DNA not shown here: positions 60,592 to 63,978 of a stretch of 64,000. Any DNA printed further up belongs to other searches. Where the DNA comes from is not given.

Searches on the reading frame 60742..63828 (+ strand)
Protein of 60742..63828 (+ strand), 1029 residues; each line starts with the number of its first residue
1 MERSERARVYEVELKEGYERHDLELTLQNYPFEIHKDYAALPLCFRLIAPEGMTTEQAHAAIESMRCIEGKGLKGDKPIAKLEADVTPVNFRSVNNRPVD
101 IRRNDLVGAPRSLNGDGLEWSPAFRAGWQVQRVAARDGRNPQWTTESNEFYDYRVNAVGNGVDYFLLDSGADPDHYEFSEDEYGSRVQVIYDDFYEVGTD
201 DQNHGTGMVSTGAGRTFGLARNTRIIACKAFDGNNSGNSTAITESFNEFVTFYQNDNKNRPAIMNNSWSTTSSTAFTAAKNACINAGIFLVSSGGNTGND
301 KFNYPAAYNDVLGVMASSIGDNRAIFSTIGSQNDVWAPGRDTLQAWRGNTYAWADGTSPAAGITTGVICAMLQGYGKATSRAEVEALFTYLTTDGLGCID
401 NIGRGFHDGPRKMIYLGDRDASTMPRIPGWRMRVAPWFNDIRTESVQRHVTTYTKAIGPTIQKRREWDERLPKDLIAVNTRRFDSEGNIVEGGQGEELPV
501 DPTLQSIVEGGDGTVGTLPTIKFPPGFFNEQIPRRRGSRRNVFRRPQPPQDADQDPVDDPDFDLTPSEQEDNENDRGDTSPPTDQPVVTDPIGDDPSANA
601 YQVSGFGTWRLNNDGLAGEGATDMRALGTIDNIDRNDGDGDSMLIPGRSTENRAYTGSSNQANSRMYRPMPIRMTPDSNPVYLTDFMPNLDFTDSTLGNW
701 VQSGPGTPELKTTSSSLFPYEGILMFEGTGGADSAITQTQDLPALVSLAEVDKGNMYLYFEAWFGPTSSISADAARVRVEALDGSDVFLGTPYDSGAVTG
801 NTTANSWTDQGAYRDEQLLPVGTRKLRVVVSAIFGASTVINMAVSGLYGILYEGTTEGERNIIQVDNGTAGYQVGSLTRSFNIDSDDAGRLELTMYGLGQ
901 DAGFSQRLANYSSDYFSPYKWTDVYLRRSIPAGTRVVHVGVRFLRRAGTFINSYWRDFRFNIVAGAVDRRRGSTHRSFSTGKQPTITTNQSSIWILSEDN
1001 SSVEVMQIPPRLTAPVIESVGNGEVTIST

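Call 54: search_protein_families(library=phrogs, proteins=[window:60742-63828:+], max_evalue=0.00001)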
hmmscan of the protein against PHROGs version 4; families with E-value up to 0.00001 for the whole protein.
window:60742-63828:+ (1029 aa): 1 family
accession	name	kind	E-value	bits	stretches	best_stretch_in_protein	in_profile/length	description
phrog_3677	-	other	4e-34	118.6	1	159-392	594-828/1125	protease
